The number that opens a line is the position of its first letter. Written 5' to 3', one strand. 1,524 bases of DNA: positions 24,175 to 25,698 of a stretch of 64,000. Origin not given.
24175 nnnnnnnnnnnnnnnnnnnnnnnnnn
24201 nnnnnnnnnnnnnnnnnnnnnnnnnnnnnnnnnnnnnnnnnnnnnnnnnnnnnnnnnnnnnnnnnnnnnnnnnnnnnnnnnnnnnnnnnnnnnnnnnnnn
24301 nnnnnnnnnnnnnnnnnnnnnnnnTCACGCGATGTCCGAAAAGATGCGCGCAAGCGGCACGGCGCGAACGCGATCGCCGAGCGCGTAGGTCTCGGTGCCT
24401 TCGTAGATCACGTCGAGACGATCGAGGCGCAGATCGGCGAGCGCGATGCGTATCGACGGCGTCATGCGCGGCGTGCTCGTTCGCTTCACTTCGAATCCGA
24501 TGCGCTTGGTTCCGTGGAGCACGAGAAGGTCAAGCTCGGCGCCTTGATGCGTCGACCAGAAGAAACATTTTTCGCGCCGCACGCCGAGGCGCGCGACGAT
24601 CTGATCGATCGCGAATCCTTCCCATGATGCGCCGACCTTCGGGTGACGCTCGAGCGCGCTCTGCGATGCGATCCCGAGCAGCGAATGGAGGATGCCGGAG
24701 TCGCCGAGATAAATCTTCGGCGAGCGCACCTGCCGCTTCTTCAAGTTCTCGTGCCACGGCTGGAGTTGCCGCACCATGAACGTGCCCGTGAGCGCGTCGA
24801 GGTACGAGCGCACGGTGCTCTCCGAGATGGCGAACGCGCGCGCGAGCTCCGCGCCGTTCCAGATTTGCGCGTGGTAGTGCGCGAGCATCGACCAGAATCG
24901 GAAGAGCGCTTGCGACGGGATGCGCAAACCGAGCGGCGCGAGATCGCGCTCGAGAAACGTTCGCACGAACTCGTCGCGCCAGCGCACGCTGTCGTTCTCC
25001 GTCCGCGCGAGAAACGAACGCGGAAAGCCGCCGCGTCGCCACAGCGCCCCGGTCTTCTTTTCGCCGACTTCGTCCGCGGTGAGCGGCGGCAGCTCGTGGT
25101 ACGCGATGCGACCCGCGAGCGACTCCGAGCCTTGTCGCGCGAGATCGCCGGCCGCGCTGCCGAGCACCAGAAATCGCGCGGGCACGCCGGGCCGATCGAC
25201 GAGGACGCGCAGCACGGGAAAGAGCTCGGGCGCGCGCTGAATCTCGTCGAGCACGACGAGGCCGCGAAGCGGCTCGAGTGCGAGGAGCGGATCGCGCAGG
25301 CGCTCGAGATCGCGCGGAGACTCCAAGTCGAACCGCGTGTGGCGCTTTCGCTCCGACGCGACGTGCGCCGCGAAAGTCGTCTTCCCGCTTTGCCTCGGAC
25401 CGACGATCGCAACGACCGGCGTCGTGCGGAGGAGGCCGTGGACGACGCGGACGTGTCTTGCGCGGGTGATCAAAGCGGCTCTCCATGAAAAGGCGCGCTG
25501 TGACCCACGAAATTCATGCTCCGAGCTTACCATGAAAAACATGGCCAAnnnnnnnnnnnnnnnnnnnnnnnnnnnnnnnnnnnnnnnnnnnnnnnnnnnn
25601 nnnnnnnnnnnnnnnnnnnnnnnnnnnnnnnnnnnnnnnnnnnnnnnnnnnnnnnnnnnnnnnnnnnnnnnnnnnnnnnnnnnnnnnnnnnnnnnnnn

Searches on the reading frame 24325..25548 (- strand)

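Call 13: search_protein_families(library=pfam, proteins=[window:24325-25548:-], max_evalue=0.001)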
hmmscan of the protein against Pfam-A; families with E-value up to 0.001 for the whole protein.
window:24325-25548:- (407 aa): 2 families
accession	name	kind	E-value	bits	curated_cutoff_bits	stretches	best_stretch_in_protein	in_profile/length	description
PF13635.12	DUF4143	-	3.1e-41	141.2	28.1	1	200-356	1-159/160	Domain of unknown function (DUF4143)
PF13173.12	AAA_14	-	4.6e-24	85.3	27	1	44-161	3-128/129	AAA domain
